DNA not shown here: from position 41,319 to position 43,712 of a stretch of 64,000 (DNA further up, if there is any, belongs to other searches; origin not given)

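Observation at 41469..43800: Orphan Eco57I/TaqI-family N6-adenine methyltransferase at the island edge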

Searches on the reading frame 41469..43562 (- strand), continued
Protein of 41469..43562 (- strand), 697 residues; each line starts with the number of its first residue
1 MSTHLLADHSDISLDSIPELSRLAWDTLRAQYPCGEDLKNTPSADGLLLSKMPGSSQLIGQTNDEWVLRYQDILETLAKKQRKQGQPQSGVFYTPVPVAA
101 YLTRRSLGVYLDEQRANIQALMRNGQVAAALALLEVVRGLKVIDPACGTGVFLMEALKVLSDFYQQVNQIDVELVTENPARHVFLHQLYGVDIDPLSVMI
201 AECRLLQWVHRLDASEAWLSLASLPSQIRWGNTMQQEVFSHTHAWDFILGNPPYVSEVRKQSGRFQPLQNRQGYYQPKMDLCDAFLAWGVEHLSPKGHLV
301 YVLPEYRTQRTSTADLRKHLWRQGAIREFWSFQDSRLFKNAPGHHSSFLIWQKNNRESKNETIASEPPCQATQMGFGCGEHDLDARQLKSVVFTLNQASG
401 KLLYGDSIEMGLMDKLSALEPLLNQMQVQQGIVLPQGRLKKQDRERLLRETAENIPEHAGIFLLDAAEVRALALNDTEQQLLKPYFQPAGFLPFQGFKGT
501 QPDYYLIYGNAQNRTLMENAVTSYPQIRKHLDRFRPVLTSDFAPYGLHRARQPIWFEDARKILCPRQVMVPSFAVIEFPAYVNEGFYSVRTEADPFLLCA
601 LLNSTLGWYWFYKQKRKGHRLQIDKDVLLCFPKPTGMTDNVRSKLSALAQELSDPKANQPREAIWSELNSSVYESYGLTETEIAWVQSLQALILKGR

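Call 9: find_homologous_proteins(query=window:41469-43562:-)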
Query window:41469-43562:- (697 aa): 382 proteins with E <= 0.001 among 8000 candidates; the best 120 are listed.
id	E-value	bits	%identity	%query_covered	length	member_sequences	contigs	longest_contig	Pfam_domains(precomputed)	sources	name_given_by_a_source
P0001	0.0e+0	1618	100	100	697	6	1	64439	PF02384.23,PF07669.18,PF01170.25,PF20473.5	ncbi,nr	ncbi:MAG: hypothetical protein K0Q50_47 [Vampirovibrio sp.]|nr:hypothetical protein [Vampirovibrio s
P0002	6.9e-290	981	63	99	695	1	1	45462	PF02384.23,PF07669.18,PF01170.25,PF20473.5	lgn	-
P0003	3.8e-203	695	48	99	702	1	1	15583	PF02384.23,PF07669.18,PF20473.5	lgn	-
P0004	3.3e-202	692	52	92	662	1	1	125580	PF02384.23,PF07669.18,PF12950.14,PF01170.25,PF20473.5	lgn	-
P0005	2.5e-201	689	47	96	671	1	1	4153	PF02384.23,PF07669.18,PF12950.14,PF20473.5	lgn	-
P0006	3.8e-199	682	50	98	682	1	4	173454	PF02384.23,PF07669.18,PF12950.14,PF20473.5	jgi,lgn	jgi:hypothetical protein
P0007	5.6e-189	648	46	95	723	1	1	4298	PF02384.23,PF07669.18,PF01170.25,PF20473.5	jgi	jgi:hypothetical protein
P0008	7.6e-189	648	48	93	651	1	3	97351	PF02384.23,PF07669.18,PF20473.5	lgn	-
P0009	4.3e-188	645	47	98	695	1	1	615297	PF02384.23,PF07669.18,PF20473.5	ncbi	-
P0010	5.9e-188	645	48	95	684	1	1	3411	PF02384.23,PF07669.18,PF01170.25,PF20473.5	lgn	-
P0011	1.7e-186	640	47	94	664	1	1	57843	PF02384.23,PF07669.18,PF01170.25,PF20473.5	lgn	-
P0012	2.3e-186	639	45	98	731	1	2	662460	PF02384.23,PF07669.18,PF20473.5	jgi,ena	-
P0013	1.1e-184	634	48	96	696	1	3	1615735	PF02384.23,PF07669.18,PF20473.5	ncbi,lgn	-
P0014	6.4e-184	631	48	86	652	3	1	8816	PF02384.23,PF07669.18,PF01170.25,PF20473.5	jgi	jgi:hypothetical protein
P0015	7.1e-184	631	46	98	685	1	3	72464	PF02384.23,PF07669.18,PF20473.5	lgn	-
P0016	2.3e-183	629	44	98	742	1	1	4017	PF02384.23,PF07669.18,PF20473.5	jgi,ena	-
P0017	3.1e-183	629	46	98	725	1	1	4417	PF02384.23,PF07669.18,PF20473.5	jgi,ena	-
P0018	5.5e-183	628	46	97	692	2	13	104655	PF02384.23,PF07669.18,PF01170.25,PF20473.5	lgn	-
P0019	4.4e-182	625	45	98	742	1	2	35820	PF02384.23,PF07669.18,PF20473.5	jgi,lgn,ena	-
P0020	2.2e-181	623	46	97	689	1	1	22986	PF02384.23,PF07669.18,PF20473.5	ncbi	-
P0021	6.8e-181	621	45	97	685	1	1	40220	PF02384.23,PF07669.18,PF01170.25,PF20473.5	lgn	-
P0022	6.0e-180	618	44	99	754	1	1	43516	PF02384.23,PF07669.18,PF20473.5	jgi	jgi:hypothetical protein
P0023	8.9e-180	618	46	96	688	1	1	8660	PF02384.23,PF07669.18,PF12950.14,PF20473.5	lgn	-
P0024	1.3e-179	617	46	99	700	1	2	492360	PF02384.23,PF07669.18,PF20473.5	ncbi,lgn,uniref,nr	ncbi:Eco57I restriction-modification methylase domain-containing protein [Vampirovibrio chlorellavor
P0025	3.1e-179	616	44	97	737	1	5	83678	PF02384.23,PF07669.18,PF20473.5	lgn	-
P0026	3.0e-178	613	46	96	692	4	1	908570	PF02384.23,PF07669.18,PF20473.5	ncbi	-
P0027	6.1e-177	608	45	99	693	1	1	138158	PF02384.23,PF07669.18,PF12950.14,PF20473.5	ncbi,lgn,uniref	ncbi:Eco57I restriction-modification methylase domain-containing protein [Vampirovibrio sp.]|uniref:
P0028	6.1e-176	605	46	93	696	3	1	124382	PF02384.23,PF07669.18,PF20473.5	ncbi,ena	-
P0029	7.0e-176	605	48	91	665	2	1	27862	PF02384.23,PF07669.18,PF12950.14,PF20473.5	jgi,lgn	jgi:hypothetical protein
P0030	1.7e-173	597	46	92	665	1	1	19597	PF02384.23,PF07669.18,PF12950.14,PF20473.5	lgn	-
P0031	1.2e-170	587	45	96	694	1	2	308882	PF02384.23,PF07669.18,PF01170.25,PF20473.5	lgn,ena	-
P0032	6.6e-163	562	41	93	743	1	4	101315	PF02384.23,PF07669.18,PF01170.25,PF20473.5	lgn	-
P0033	2.9e-162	560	44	94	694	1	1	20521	PF02384.23,PF07669.18,PF01170.25,PF20473.5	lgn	-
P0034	4.7e-156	539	44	89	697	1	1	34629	PF02384.23,PF07669.18,PF20473.5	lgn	-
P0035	1.6e-155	537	44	90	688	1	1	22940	PF07669.18,PF20473.5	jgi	jgi:adenine-specific DNA-methyltransferase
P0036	1.3e-153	531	44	94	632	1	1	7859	PF02384.23,PF07669.18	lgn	-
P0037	2.2e-150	520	42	96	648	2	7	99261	PF02384.23,PF07669.18,PF01170.25,PF20473.5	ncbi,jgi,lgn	ncbi:MAG TPA: N-6 DNA methylase [Oculatellaceae cyanobacterium]|jgi:type I restriction-modification 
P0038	3.1e-146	507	41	96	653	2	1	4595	PF02384.23,PF07669.18,PF01170.25,PF20473.5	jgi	jgi:hypothetical protein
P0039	2.6e-145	504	53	66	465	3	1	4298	PF02384.23,PF07669.18,PF01170.25,PF20473.5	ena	-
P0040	6.2e-144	499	44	91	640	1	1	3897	PF02384.23,PF07669.18,PF20473.5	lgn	-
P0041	6.8e-142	492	45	80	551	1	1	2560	PF02384.23,PF07669.18,PF20473.5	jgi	jgi:adenine-specific DNA-methyltransferase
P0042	8.6e-141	489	40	88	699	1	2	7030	PF02384.23,PF07669.18,PF12950.14,PF20473.5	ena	-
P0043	4.6e-140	486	42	91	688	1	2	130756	PF02384.23,PF07669.18,PF20473.5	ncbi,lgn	-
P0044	1.2e-138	482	53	62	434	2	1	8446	PF07669.18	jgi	jgi:adenine-specific DNA-methyltransferase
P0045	3.4e-137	477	42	88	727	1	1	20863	PF02384.23,PF07669.18,PF20473.5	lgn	-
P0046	1.6e-136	475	39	94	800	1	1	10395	PF02384.23,PF07669.18,PF20473.5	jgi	jgi:hypothetical protein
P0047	2.8e-130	454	40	87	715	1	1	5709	PF02384.23,PF07669.18,PF20473.5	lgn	-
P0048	1.8e-124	435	42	87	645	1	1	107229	PF02384.23,PF07669.18,PF20473.5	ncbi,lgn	-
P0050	2.5e-111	391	38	87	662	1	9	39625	PF02384.23,PF07669.18,PF20473.5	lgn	-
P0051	1.5e-109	385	38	65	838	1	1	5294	PF02384.23,PF07669.18,PF20473.5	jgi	jgi:adenine-specific DNA-methyltransferase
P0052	1.7e-86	309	35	86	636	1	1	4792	PF02384.23,PF07669.18,PF20473.5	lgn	-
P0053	5.5e-66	241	39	38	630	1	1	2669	PF02384.23,PF07669.18,PF20473.5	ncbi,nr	ncbi:MAG: Eco57I restriction-modification methylase domain-containing protein, partial [Cyanobacteri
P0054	2.8e-45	173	25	94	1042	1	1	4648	PF02384.23,PF07669.18,PF12950.14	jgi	jgi:hypothetical protein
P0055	6.3e-41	159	25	87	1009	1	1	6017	PF04313.21,PF02384.23,PF07669.18,PF12950.14,PF20473.5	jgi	jgi:adenine-specific DNA-methyltransferase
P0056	1.2e-40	158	27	77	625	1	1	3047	PF02384.23,PF07669.18,PF12950.14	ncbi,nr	ncbi:MAG: Type IIS restriction enzyme Eco57I [Syntrophomonadaceae bacterium]|nr:Type IIS restriction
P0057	1.8e-40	157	26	65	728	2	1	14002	PF02384.23,PF07669.18,PF12950.14,PF20473.5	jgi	jgi:adenine-specific DNA-methyltransferase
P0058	2.4e-38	150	29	63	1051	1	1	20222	PF04313.21,PF02384.23,PF07669.18,PF12950.14,PF20464.4,PF20473.5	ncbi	-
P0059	6.3e-38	149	26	65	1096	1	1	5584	PF02384.23,PF07669.18,PF12950.14,PF20473.5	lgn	-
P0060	7.6e-36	142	25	86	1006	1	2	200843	PF04313.21,PF02384.23,PF07669.18,PF12950.14,PF20473.5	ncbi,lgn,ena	-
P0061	8.2e-33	132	25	86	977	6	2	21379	PF02384.23,PF07669.18,PF12950.14,PF20473.5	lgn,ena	-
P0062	1.3e-29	121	28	87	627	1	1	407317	PF02384.23,PF07669.18,PF12950.14,PF20473.5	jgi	jgi:adenine-specific DNA-methyltransferase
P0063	3.2e-27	113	24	79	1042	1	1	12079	PF02384.23,PF07669.18,PF12950.14,PF20473.5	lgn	-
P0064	5.4e-27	113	26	86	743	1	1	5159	PF02384.23,PF07669.18,PF12950.14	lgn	-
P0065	9.4e-27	112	24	87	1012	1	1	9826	PF02384.23,PF07669.18,PF12950.14,PF20473.5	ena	-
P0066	2.2e-23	101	23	66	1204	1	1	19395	PF07669.18,PF12950.14,PF20473.5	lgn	-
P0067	4.4e-21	93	23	56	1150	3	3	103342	PF07669.18,PF12950.14,PF20473.5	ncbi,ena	-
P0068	3.2e-20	90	27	38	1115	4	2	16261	PF20465.5,PF02384.23,PF07669.18,PF12950.14,PF20464.4,PF20473.5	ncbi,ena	-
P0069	1.2e-19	88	35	17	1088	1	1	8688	PF02384.23,PF07669.18,PF12950.14,PF20473.5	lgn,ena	-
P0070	2.0e-19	88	24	86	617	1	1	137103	PF02384.23,PF07669.18,PF12950.14,PF01170.25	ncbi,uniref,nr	ncbi:N-6 DNA methylase [Methylosinus sp. Sm6]|uniref:Eco57I restriction-modification methylase domai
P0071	6.1e-19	86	31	17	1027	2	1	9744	PF02384.23,PF07669.18,PF12950.14,PF20473.5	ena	-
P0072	8.4e-19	86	24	56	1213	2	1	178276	PF02384.23,PF07669.18,PF12950.14,PF20473.5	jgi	-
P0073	1.9e-18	84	25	38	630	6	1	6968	PF02384.23,PF07669.18,PF12950.14,PF20473.5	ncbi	ncbi:MAG TPA: N-6 DNA methylase [Methylosinus sp.]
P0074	9.5e-18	82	25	43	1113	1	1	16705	PF02384.23,PF07669.18,PF12950.14,PF20464.4,PF20473.5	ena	-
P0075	2.3e-15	74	33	17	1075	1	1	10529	PF02384.23,PF07669.18,PF12950.14,PF20473.5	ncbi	-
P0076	3.2e-15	74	28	39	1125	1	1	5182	PF02384.23,PF07669.18,PF20464.4,PF20473.5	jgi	jgi:hypothetical protein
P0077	1.1e-14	72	23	77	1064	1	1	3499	PF20465.5,PF02384.23,PF07669.18,PF12950.14,PF20473.5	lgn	-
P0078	1.3e-14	72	22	81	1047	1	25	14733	PF02384.23,PF07669.18,PF12950.14,PF20473.5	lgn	-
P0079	2.3e-14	71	30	17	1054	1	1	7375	PF02384.23,PF07669.18,PF12950.14,PF20473.5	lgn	-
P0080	3.2e-14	70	24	78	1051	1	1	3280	PF20465.5,PF02384.23,PF07669.18,PF12950.14,PF01170.25,PF20464.4,PF20473.5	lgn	-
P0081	9.4e-14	69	34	17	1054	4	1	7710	PF02384.23,PF07669.18,PF12950.14,PF20473.5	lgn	-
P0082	1.2e-13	68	32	20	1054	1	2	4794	PF02384.23,PF07669.18,PF12950.14,PF20473.5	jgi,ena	-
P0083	1.6e-13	68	24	83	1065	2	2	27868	PF20465.5,PF02384.23,PF07669.18,PF12950.14,PF20473.5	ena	-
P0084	2.4e-13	68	24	82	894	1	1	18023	PF02384.23,PF07669.18,PF12950.14,PF20473.5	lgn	-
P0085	2.9e-13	67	24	87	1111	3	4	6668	PF02384.23,PF07669.18,PF12950.14,PF20473.5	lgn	-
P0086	3.4e-13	67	32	20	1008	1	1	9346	PF02384.23,PF07669.18,PF12950.14,PF20473.5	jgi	jgi:type I restriction-modification system DNA methylase subunit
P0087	5.0e-13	66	23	33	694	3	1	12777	PF02384.23,PF07669.18,PF12950.14,PF20473.5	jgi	-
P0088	5.2e-13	66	23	38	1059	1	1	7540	PF20465.5,PF02384.23,PF07669.18,PF12950.14,PF20473.5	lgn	-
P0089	6.2e-13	66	31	17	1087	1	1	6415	PF02384.23,PF07669.18,PF12950.14,PF20473.5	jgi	-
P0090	7.3e-13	66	24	81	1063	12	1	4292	PF20465.5,PF02384.23,PF07669.18,PF12950.14,PF20473.5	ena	-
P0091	1.0e-12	65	28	37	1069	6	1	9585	PF02384.23,PF07669.18,PF12950.14,PF20473.5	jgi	jgi:SAM-dependent methyltransferase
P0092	1.1e-12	65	25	41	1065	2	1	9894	PF02384.23,PF07669.18,PF12950.14,PF20464.4,PF20473.5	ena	-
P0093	1.2e-12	65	28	40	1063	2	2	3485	PF02384.23,PF07669.18,PF12950.14,PF01170.25,PF20473.5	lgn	-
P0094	1.4e-12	65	23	78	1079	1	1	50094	PF02384.23,PF07669.18,PF12950.14,PF20473.5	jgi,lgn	jgi:SAM-dependent methyltransferase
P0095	2.0e-12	64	24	46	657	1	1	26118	PF02384.23,PF07669.18,PF12950.14,PF20473.5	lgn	-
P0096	2.1e-12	64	32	17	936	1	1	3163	PF02384.23,PF07669.18,PF20473.5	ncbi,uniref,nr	ncbi:DNA methyltransferase, partial [Caldilinea sp.]|uniref:Eco57I restriction-modification methylas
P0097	2.1e-12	64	29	38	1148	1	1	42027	PF02384.23,PF07669.18,PF12950.14,PF20473.5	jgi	jgi:type I restriction-modification system DNA methylase subunit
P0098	2.3e-12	64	24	84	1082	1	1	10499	PF02384.23,PF07669.18,PF12950.14,PF20473.5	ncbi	-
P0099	2.8e-12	64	28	37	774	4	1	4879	PF02384.23,PF07669.18,PF20473.5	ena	-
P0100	3.7e-12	64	23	83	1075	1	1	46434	PF02384.23,PF07669.18,PF12950.14,PF20473.5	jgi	jgi:type I restriction-modification system DNA methylase subunit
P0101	3.9e-12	64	27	39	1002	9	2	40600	PF20465.5,PF02384.23,PF07669.18,PF12950.14,PF01170.25,PF20473.5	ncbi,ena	-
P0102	6.2e-12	63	25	37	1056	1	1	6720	PF07669.18,PF12950.14,PF20464.4,PF20473.5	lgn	-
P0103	8.2e-12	62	27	37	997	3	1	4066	PF20465.5,PF02384.23,PF07669.18,PF12950.14,PF20473.5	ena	-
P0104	8.7e-12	62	27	35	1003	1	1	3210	PF20465.5,PF02384.23,PF07669.18,PF12950.14,PF01170.25,PF20473.5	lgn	-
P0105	1.6e-11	62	24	41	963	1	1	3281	PF13847.13,PF20465.5,PF02384.23,PF07669.18,PF12950.14,PF01170.25,PF20473.5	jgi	jgi:type I restriction-modification system DNA methylase subunit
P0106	1.7e-11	61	23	91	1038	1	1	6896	PF04313.21,PF02384.23,PF07669.18,PF12950.14,PF20473.5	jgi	jgi:hypothetical protein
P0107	1.7e-11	61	28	20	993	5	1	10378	PF02384.23,PF07669.18,PF12950.14,PF20473.5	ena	-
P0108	3.0e-11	61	22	74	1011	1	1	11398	PF02384.23,PF07669.18,PF12950.14,PF20464.4,PF20473.5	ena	-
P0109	3.4e-11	60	22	74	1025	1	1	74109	PF02384.23,PF07669.18,PF12950.14,PF20464.4,PF20473.5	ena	-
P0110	3.6e-11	60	26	34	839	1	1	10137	PF02384.23,PF07669.18,PF12950.14,PF20473.5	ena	-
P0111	3.8e-11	60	22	74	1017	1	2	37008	PF02384.23,PF07669.18,PF12950.14,PF20464.4,PF20473.5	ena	-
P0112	3.9e-11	60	27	38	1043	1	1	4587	PF20465.5,PF04313.21,PF02384.23,PF07669.18,PF12950.14,PF20473.5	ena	-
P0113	4.1e-11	60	22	88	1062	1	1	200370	PF20465.5,PF02384.23,PF07669.18,PF01170.25,PF20473.5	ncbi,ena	-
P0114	4.1e-11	60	23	78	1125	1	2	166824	PF02384.23,PF07669.18,PF12950.14,PF20473.5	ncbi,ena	-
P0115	4.4e-11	60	25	42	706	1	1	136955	PF02384.23,PF07669.18,PF12950.14,PF20473.5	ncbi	ncbi:MAG: Eco57I restriction-modification methylase domain-containing protein [Promethearchaeota arc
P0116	4.8e-11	60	23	81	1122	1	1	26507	PF20465.5,PF02384.23,PF07669.18,PF12950.14,PF20473.5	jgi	-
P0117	4.8e-11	60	22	86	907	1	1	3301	PF02384.23,PF07669.18,PF12950.14,PF20464.4,PF20473.5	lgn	-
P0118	6.3e-11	60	23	74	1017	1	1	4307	PF02384.23,PF07669.18,PF12950.14,PF20464.4,PF20473.5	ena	-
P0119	6.6e-11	59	27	36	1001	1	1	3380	PF20465.5,PF02384.23,PF07669.18,PF12950.14,PF01170.25,PF20473.5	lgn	-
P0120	6.7e-11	59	23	86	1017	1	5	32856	PF02384.23,PF07669.18,PF12950.14,PF20464.4,PF20473.5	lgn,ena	-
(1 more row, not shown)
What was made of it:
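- Family size and distribution: about 50 full-length relatives of 630-750 aa (call 9). Length is constant at 630-750 aa in about 50 relatives (call 9).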

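Call 11: find_encoding_contigs(protein=P0024, flank=8000, max_places=2)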
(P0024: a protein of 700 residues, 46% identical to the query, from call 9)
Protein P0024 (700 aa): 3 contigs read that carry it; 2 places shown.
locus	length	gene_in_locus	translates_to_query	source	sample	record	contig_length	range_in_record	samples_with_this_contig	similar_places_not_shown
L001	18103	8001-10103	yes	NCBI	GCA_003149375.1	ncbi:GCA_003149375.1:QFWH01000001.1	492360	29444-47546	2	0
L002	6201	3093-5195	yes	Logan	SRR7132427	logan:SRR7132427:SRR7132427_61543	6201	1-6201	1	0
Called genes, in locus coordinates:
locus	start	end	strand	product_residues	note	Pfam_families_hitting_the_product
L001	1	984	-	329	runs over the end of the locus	PF02775:TPP_enzyme_C, PF12367:PFO_beta_C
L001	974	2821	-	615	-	PF01558:POR, PF01855:POR_N, PF02780:Transketolase_C (weak), PF17147:PFOR_II (weak)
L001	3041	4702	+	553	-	PF00583:Acetyltransf_1 (weak), PF13508:Acetyltransf_7 (faint), PF00795:CN_hydrolase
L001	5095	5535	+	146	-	PF00376:MerR, PF13411:MerR_1, PF09278:MerR-DNA-bind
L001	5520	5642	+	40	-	-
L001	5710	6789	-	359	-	PF04339:FemAB_like (weak), PF13480:Acetyltransf_6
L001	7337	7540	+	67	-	-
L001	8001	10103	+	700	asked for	PF02384:N6_Mtase, PF20473:MmeI_Mtase, PF07669:Eco57I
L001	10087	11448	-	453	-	PF00890:FAD_binding_2 (weak), PF01266:DAO, PF01593:Amino_oxidase, PF03486:HI0933_like (faint), PF13450:NAD_binding_8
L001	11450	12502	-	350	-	PF00762:Ferrochelatase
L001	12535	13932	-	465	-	PF04055:Radical_SAM, PF06969:HemN_C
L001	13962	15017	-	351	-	PF01208:URO-D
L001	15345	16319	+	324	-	-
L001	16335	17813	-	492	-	PF00474:SSF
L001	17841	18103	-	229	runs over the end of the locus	-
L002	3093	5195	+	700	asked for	PF02384:N6_Mtase, PF20473:MmeI_Mtase, PF07669:Eco57I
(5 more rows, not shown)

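Call 12: find_encoding_contigs(protein=P0002, flank=8000, max_places=2)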
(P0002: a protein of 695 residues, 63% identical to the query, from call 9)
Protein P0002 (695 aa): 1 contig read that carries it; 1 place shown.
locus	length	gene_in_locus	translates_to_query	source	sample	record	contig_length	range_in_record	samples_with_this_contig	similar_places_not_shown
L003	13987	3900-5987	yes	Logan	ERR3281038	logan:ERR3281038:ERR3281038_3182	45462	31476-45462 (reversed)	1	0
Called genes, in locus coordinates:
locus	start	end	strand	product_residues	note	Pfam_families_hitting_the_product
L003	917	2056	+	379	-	-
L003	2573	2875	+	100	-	-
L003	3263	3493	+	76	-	-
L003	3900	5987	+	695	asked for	PF02384:N6_Mtase, PF01170:UPF0020 (weak), PF20473:MmeI_Mtase, PF07669:Eco57I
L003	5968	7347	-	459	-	PF00890:FAD_binding_2 (weak), PF01266:DAO (weak), PF03486:HI0933_like (faint), PF07992:Pyr_redox_2 (faint), PF12831:FAD_oxidored (weak), PF13450:NAD_binding_8, PF01593:Amino_oxidase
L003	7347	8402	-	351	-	PF00762:Ferrochelatase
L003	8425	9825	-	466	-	PF04055:Radical_SAM, PF06969:HemN_C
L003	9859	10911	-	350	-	PF01208:URO-D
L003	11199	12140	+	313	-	-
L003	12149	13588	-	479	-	PF00474:SSF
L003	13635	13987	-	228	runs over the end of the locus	-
